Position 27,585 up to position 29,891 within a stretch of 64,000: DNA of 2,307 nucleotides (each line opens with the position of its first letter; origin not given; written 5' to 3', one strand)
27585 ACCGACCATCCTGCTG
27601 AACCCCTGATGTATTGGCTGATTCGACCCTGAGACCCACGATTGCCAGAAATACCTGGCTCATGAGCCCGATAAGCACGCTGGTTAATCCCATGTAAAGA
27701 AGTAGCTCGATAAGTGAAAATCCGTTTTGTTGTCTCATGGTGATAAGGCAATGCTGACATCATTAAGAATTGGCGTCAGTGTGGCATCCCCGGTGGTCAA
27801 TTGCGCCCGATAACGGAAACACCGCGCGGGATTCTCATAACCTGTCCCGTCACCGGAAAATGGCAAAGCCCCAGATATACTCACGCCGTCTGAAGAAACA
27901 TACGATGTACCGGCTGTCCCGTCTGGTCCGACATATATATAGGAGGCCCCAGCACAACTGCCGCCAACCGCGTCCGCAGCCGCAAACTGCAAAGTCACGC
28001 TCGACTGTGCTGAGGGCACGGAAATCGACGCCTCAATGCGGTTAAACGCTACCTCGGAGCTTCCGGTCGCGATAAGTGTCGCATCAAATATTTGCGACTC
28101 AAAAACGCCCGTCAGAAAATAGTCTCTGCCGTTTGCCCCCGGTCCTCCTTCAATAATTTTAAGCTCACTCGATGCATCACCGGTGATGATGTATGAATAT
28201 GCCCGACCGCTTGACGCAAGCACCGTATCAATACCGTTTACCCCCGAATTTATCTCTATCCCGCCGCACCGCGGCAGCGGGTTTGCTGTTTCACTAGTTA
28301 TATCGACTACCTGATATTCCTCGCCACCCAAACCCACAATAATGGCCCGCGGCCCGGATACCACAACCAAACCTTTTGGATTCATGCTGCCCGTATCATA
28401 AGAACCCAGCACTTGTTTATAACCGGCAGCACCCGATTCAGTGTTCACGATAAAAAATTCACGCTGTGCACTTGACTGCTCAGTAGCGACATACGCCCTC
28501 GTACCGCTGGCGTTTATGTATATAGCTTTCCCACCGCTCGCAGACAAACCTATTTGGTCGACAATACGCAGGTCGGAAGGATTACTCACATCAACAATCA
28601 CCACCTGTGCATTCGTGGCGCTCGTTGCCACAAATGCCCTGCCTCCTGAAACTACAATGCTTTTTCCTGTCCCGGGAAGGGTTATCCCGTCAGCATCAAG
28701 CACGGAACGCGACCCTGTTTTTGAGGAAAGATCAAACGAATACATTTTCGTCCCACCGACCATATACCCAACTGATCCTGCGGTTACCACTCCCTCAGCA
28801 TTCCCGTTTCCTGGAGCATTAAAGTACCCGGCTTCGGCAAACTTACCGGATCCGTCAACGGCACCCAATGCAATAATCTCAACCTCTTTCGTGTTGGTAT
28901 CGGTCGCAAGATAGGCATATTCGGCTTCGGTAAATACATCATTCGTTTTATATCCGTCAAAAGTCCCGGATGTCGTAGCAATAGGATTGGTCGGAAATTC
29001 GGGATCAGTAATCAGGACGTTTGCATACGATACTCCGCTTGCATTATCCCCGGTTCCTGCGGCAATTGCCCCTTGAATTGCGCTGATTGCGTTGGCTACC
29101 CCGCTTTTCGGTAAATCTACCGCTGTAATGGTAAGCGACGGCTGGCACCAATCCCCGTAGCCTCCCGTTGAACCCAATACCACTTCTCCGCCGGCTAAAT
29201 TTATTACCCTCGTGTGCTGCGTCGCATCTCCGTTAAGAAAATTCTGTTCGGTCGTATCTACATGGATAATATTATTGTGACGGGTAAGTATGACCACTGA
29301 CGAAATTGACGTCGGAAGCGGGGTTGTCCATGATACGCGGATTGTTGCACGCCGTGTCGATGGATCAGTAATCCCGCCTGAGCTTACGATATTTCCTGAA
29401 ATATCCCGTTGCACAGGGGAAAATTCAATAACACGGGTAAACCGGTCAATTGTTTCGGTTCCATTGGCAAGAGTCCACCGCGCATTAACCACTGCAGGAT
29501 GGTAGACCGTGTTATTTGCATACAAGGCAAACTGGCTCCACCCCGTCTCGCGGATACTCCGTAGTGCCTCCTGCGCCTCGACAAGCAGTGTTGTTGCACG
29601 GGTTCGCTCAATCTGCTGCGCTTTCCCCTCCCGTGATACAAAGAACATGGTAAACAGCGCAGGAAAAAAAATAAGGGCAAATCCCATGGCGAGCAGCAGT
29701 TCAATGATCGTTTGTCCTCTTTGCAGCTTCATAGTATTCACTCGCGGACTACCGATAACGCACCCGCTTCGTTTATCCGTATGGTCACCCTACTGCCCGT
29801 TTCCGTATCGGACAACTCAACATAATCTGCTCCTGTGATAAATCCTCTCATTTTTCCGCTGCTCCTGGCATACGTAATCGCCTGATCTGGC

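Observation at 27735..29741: Giant pilin-like protein with LVIVD beta-propeller, a candidate tip adhesin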

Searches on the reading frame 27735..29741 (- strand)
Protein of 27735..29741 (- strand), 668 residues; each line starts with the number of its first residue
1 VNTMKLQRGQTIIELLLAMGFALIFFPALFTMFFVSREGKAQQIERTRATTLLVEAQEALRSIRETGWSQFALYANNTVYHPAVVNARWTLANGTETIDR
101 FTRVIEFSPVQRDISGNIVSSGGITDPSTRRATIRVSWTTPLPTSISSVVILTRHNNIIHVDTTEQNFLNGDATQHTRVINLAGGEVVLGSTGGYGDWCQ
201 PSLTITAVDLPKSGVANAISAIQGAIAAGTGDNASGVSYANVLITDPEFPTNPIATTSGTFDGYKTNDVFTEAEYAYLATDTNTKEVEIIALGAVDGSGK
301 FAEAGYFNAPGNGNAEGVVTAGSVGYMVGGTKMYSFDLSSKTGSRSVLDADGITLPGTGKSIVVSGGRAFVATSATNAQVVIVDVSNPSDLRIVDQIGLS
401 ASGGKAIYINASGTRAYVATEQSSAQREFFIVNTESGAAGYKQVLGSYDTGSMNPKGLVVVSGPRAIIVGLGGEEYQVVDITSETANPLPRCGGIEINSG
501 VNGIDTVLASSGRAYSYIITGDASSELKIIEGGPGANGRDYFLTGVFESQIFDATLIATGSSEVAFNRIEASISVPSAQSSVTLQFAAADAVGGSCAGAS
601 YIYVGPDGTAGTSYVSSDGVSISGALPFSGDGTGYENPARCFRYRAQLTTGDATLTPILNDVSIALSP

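Call 3: search_protein_families(library=pfam, proteins=[window:27735-29741:-], max_evalue=1)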
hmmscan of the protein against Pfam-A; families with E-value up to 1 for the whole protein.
window:27735-29741:- (668 aa): 2 families
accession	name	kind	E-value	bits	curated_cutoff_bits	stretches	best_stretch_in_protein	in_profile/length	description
PF08309.17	LVIVD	-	1.2e-05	24.9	20.2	1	357-392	2-35/42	LVIVD repeat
PF07963.17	N_methyl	-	0.12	12.5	21.2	1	4-19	1-16/27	Prokaryotic N-terminal methylation motif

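Call 4: search_protein_families(library=ncbifam, proteins=[window:27735-29741:-], max_evalue=1)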
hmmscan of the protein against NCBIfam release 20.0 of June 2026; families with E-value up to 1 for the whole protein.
window:27735-29741:- (668 aa): 0 families

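Call 9: find_homologous_proteins(query=window:27735-29741:-, max_evalue=0.001)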
Query window:27735-29741:- (668 aa): 873 proteins with E <= 0.001 among 8000 candidates; the best 120 are listed.
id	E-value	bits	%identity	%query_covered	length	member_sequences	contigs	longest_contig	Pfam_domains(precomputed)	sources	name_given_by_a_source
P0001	0.0e+0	1441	100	100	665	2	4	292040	PF08309.18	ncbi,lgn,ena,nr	ncbi:hypothetical protein HZB58_01210 [Candidatus Gottesmanbacteria bacterium]|nr:hypothetical prote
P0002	0.0e+0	1285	87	100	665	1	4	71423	-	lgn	-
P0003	0.0e+0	1284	88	100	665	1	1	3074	-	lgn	-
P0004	0.0e+0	1148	76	100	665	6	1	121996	PF08309.18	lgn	-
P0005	0.0e+0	1143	76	100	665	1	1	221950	PF08309.18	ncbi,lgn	-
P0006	0.0e+0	1121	75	100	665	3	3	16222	-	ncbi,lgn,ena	-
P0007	0.0e+0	1117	75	100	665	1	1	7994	PF08309.18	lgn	-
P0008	0.0e+0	1113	74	100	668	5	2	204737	-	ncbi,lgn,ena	-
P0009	0.0e+0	1098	74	97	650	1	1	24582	-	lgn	-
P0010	0.0e+0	1063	71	99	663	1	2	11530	-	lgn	-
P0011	0.0e+0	1062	71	100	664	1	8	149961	PF08309.18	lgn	-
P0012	0.0e+0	1053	71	100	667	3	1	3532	PF08309.18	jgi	jgi:hypothetical protein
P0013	0.0e+0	1051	71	99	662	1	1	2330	PF08309.18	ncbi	-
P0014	0.0e+0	1050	71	100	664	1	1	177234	PF08309.18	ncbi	-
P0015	0.0e+0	1048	70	99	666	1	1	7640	-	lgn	-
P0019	0.0e+0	1020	70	100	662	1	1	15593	PF08309.18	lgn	-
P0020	0.0e+0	1017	70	97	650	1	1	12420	PF08309.18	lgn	-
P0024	6.6e-274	928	65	100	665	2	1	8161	PF08309.18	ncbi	-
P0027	1.5e-267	907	65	97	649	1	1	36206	PF08309.18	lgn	-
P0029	3.1e-257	873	60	100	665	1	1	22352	PF08309.18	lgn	-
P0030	9.8e-255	865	61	99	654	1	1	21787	PF08309.18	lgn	-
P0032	1.2e-251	855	60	100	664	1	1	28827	PF08309.18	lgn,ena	-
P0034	1.8e-241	821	58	100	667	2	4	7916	PF08309.18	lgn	-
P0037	6.1e-221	753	53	100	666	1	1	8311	PF08309.18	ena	-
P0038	1.8e-219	748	49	79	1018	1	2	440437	PF08309.18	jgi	jgi:type II secretory pathway pseudopilin PulG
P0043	4.9e-210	717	48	80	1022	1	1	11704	PF08309.18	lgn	-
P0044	6.8e-208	710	47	79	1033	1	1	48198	PF08309.18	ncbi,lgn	-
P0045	2.2e-207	708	48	79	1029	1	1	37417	PF08309.18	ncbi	-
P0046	1.5e-206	706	43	91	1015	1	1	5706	PF08309.18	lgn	-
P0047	3.5e-205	701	46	80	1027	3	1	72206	PF08309.18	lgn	-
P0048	7.4e-203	693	46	80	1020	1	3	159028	PF08309.18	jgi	jgi:type II secretory pathway pseudopilin PulG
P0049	2.0e-201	689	45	79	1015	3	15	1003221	PF09826.16,PF08309.18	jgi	jgi:type II secretory pathway pseudopilin PulG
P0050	1.8e-199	682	47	80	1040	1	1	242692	PF08309.18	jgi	jgi:hypothetical protein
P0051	3.0e-199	682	46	79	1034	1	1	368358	PF08309.18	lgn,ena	-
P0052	8.1e-199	680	53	95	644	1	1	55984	PF08309.18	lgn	-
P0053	2.5e-196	672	52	100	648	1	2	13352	PF08309.18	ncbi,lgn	-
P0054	8.3e-196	670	52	100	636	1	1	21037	PF08309.18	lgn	-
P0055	1.2e-195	670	52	100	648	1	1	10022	PF08309.18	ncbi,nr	ncbi:MAG: type II secretion system protein [Candidatus Levybacteria bacterium]|nr:type II secretion 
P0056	2.4e-193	662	50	100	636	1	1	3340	PF08309.18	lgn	-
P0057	9.6e-193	660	51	100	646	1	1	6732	PF08309.18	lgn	-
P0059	2.8e-191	655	51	100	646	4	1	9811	PF08309.18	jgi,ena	-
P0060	1.4e-190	653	52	100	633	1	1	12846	PF08309.18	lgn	-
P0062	3.5e-190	652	51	97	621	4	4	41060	PF08309.18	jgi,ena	-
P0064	1.3e-189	650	50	99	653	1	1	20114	PF08309.18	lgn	-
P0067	8.7e-189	647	50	100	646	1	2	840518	PF08309.18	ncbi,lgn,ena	-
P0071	2.3e-188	646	49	99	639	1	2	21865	PF08309.18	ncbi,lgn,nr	ncbi:MAG: hypothetical protein HY430_02615 [Candidatus Levybacteria bacterium]|nr:hypothetical prote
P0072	4.6e-188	645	50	100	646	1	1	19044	PF08309.18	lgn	-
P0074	3.5e-187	642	51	100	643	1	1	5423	PF08309.18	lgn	-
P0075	4.1e-187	641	48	100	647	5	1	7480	PF08309.18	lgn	-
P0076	5.4e-187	641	50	99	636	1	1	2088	PF08309.18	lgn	-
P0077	8.4e-187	640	48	99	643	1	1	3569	PF08309.18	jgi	jgi:type II secretory pathway pseudopilin PulG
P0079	5.1e-186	638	51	100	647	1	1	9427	PF08309.18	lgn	-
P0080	7.4e-186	637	49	100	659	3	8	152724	-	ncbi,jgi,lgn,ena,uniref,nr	ncbi:hypothetical protein A2627_04245 [Candidatus Woesebacteria bacterium RIFCSPHIGHO2_01_FULL_39_28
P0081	4.8e-185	635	50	100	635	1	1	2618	PF08309.18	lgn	-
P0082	1.6e-184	633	52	99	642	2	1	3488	PF08309.18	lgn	-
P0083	2.6e-184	632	50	99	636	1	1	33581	PF08309.18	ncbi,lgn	-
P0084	3.6e-184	632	50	99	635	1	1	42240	PF08309.18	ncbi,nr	ncbi:hypothetical protein HY008_02100 [Candidatus Woesebacteria bacterium]|nr:hypothetical protein [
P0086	4.7e-184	631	49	99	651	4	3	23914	PF08309.18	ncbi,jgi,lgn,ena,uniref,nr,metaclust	ncbi:hypothetical protein A3J15_03775 [Candidatus Roizmanbacteria bacterium RIFCSPLOWO2_02_FULL_38_1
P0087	5.8e-184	631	51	99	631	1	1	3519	PF08309.18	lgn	-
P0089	1.0e-183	630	51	100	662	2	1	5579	PF08309.18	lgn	-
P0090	1.6e-183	630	50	100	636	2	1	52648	PF08309.18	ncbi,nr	ncbi:hypothetical protein HYV22_02425 [Candidatus Gottesmanbacteria bacterium]|nr:hypothetical prote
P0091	1.9e-183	629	50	100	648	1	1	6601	PF07963.18,PF08309.18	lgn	-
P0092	2.1e-183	629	50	95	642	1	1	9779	PF08309.18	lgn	-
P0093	3.0e-183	629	49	100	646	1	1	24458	PF08309.18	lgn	-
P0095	3.8e-183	628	48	100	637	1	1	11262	PF08309.18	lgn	-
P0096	5.6e-183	628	48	100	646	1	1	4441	PF08309.18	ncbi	-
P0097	6.1e-183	628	48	99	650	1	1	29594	PF08309.18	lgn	-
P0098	2.0e-182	626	48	100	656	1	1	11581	PF08309.18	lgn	-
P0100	3.7e-182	625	49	99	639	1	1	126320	PF08309.18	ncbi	-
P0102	4.9e-182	625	50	99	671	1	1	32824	PF08309.18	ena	-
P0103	7.1e-182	624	50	98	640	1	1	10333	PF08309.18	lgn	-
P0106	1.3e-181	623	51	99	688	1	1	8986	PF08309.18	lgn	-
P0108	2.7e-181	622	50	100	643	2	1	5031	PF08309.18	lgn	-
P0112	6.4e-181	621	50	100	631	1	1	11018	PF08309.18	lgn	-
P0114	1.4e-180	620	49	100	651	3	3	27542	PF08309.18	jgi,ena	-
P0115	2.6e-180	619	50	99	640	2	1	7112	PF08309.18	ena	-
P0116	3.5e-180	619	50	99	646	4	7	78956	PF07963.18,PF08309.18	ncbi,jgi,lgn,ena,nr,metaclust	ncbi:MAG: hypothetical protein A3A51_01705 [Candidatus Levybacteria bacterium RIFCSPLOWO2_01_FULL_39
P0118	4.0e-180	618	49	99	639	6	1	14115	PF08309.18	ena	-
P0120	6.5e-180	618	49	99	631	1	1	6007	PF08309.18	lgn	-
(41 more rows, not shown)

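Call 10: search_solved_structures(query=window:27735-29741:-, max_evalue=10, show_alignments=2)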
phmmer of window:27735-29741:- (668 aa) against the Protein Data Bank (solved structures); distinct sequences matched with E-value up to 10: 0.

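Call 21: predict_structure(alignment_id=A1)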
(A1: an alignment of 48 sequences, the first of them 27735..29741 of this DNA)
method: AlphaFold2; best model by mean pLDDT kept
length: 668 residues; sequences in the alignment: 48
mean_pLDDT: 86.7   pTM: 0.75
mean pLDDT of the five models: 86.7, 86.6, 86.6, 85.3, 84.9
residues with pLDDT >= 90: 356; 70-90: 251; 50-70: 54; < 50: 7
segments of 3 or more residues with pLDDT < 50: 1-4
pLDDT, mean of each block of 10 residues (from residue 1): 48 69 73 67 88 91 79 90 88 93 93 70 76 93 91 76 88 80 83 71 83 80 90 73 88 90 89 94 86 90 92 87 95 96 94 95 96 97 97 97 96 94 95 91 96 95 91 94 90 92 90 87 84 62 88 78 80 91 95 88 91 91 83 84 94 89 85
secondary structure, 60 per line:
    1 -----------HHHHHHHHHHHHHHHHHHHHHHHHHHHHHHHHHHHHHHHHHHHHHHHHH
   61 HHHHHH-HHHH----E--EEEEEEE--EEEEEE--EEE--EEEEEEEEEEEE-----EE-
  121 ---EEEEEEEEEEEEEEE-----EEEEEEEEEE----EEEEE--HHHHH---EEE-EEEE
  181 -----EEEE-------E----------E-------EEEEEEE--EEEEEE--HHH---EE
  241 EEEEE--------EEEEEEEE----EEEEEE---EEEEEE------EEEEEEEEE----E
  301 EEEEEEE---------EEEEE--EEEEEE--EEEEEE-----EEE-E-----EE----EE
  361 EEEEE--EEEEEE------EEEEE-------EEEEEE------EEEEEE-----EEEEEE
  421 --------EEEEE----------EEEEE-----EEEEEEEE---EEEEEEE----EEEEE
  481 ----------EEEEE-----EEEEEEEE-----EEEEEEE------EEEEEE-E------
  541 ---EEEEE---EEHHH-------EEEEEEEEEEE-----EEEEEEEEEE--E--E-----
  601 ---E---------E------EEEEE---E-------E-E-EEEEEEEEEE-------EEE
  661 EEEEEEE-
elements in order: H12-66 H68-71 E79-85 E88-93 E96-98 E101-112 E124-138 E144-153 E158-162 H165-169 E173-175 E177-180 E186-189 E216-222 E225-230 E239-245 E254-261 E266-271 E275-280 E287-295 E300-307 E317-321 E324-329 E332-337 E343-345 E359-365 E368-373 E380-384 E392-397 E404-409 E415-420 E429-433 E444-448 E454-461 E465-471 E476-480 E491-495 E501-508 E514-520 E527-532 E544-548 E564-574 E580-589 E621-625 E641-650 E658-667

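Call 25: fold_search(model_id=the predicted structure, library=pdb)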
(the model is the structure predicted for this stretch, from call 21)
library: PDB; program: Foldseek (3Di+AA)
matches with E <= 10: 1617; with E <= 0.001: 830
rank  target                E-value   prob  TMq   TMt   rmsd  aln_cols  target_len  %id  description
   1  6dsz_A                4.0e-10  1.00  0.33  0.21  17.6       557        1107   10  Crystal structure of DDB1 in complex with DET1- and DDB1-associated protein 1 (DDA1) (released 2018-12-12)
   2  1p22_A                1.1e-09  1.00  0.38  0.62   3.6       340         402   10  Structure of a beta-TrCP1-Skp1-beta-catenin complex: destruction motif binding and lysine specificity on the SCFbeta-T (released 2003-07-08)
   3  6wnx_D                1.5e-09  1.00  0.36  0.57   5.3       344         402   10  FBXW11-SKP1 in complex with a pSer33/pSer37 Beta-Catenin peptide (released 2020-05-06)
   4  9n73_LR               1.8e-09  1.00  0.19  0.16  34.0       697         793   10  SSU processome maturation and disassembly, State G (released 2025-10-29)
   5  6m92_A                2.3e-09  1.00  0.35  0.57   5.4       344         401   11  Monophosphorylated pSer33 b-Catenin peptide, b-TrCP/Skp1, NRX-2663 ternary complex (released 2019-04-03)
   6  6m93_A                3.3e-09  1.00  0.36  0.57   5.3       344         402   10  Monophosphorylated pSer33 b-Catenin peptide, b-TrCP/Skp1, NRX-1933 ternary complex (released 2019-04-03)
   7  6ttu_T                3.3e-09  1.00  0.35  0.57   5.5       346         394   10  Ubiquitin Ligation to substrate by a cullin-RING E3 ligase at 3.7A resolution: NEDD8-CUL1-RBX1 N98R-SKP1-monomeric b-T (released 2020-02-12)
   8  8ova_A7               3.8e-09  1.00  0.38  0.76   4.3       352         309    8  CRYO-EM STRUCTURE OF TRYPANOSOMA BRUCEI PROCYCLIC FORM 80S RIBOSOME : PARENTAL STRAIN (released 2023-11-29)
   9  6m90_A                4.4e-09  1.00  0.36  0.57   5.4       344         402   10  Monophosphorylated pSer33 b-Catenin peptide, b-TrCP/Skp1, NRX-2776 ternary complex (released 2019-04-03)
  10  6n31_B                6.7e-09  1.00  0.36  0.71   5.1       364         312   12  WD repeats of human WDR12 (released 2018-12-12)
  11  8fky_SP               7.4e-09  1.00  0.37  0.58   5.1       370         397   11  Human nucleolar pre-60S ribosomal subunit (State F) (released 2023-07-12)
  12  3zwl_B                8.9e-09  1.00  0.36  0.66   4.7       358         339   11  Structure of eukaryotic translation initiation factor eIF3i complex with eIF3b C-terminus (655-700) (released 2011-10-05)
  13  6fuw_B                9.3e-09  1.00  0.36  0.60   4.9       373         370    8  Cryo-EM structure of the human CPSF160-WDR33-CPSF30 complex bound to the PAS AAUAAA motif at 3.1 Angstrom resolution (released 2018-03-21)
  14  7y1c_Y                9.3e-09  1.00  0.23  0.20  29.6       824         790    8  CryoEM structure of Klebsiella phage Kp9 tail complex applied with C6 symmetry (released 2023-06-14)
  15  3ei1_A                9.8e-09  1.00  0.36  0.23  17.0       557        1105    9  Structure of hsDDB1-drDDB2 bound to a 14 bp 6-4 photoproduct containing DNA-duplex (released 2009-01-20)
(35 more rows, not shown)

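Call 27: search_solved_structures(query=A1, max_evalue=10, show_alignments=3)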
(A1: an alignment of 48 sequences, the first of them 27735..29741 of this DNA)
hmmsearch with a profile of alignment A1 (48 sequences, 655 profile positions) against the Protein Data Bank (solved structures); distinct sequences matched with E-value up to 10: 2.
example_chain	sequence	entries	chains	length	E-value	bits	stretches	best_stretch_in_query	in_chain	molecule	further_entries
9pwq_A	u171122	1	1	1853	0.7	11.1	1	305-437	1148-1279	Proto-oncogene tyrosine-protein kinase ROS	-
9pvp_A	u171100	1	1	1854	0.7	11.1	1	305-437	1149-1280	Proto-oncogene tyrosine-protein kinase ROS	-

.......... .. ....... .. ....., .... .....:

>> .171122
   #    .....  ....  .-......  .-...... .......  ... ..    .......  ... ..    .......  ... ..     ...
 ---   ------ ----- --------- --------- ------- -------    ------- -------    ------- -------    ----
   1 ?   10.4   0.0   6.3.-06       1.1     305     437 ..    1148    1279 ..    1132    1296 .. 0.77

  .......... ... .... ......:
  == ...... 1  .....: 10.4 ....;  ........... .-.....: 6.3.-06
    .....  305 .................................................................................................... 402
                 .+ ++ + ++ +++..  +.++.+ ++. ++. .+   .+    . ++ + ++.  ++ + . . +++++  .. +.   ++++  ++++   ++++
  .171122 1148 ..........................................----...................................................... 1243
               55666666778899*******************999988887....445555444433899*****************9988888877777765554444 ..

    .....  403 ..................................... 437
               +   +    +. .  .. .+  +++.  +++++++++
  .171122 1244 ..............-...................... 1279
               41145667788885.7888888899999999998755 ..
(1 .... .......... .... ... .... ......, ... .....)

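Call 30: search_protein_representatives(alignment_id=A1)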
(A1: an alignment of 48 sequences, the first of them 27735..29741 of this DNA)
Query: 48 sequences, 655 profile positions. Proteins with E-value up to 0.001 (for the whole library): 16329; up to 1e-10: 6451; up to 1e-30: 806. The best 150 are listed.
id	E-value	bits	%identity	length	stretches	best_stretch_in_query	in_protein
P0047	0.0e+00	1079.7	-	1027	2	5-531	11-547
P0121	2.3e-244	828.8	-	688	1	7-655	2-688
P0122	7.1e-238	807.4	-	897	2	4-398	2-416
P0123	7.0e-234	794.2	-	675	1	6-655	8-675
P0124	2.1e-232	789.4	-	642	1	4-655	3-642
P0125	1.2e-231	786.9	-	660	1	6-655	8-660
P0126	8.2e-229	777.5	-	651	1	6-655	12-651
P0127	1.5e-227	773.4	-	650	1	3-655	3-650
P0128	3.3e-224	762.3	-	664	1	5-655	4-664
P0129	1.1e-220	750.7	-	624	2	6-592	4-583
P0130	2.5e-218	742.8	-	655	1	6-655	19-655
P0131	6.7e-217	738.1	-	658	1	4-655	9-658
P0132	1.9e-215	733.3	-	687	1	5-653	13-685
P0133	2.4e-214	729.7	-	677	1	7-655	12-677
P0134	2.7e-212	722.9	-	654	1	6-655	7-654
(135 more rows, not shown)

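Call 32: find_encoding_contigs(protein=P0080, flank=8000, max_places=2)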
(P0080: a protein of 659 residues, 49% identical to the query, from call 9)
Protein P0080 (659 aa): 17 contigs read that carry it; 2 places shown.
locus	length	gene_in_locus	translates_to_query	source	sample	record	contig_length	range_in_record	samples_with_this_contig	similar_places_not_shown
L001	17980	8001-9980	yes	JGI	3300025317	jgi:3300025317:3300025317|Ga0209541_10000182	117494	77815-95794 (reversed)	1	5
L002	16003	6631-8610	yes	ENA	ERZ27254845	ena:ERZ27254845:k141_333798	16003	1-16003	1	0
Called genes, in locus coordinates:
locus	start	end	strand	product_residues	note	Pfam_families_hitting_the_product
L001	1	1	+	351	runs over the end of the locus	PF00482:T2SSF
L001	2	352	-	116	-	PF00072:Response_reg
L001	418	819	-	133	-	PF03928:HbpS-like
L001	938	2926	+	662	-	PF00330:Aconitase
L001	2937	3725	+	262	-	-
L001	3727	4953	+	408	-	PF00682:HMGL-like, PF22617:HCS_D2, PF22615:IPMS_D2 (faint)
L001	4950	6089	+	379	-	PF00155:Aminotran_1_2, PF00266:Aminotran_5 (weak), PF01041:DegT_DnrJ_EryC1 (weak)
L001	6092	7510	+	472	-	PF00512:HisKA, PF02518:HATPase_c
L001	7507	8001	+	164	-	-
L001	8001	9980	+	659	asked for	-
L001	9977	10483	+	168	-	PF07963:N_methyl (weak)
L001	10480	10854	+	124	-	-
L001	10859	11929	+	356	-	-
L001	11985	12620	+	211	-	-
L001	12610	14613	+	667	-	PF01551:Peptidase_M23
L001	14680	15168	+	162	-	PF07963:N_methyl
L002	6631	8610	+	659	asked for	-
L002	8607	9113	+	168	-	PF07963:N_methyl (weak)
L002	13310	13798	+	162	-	PF07963:N_methyl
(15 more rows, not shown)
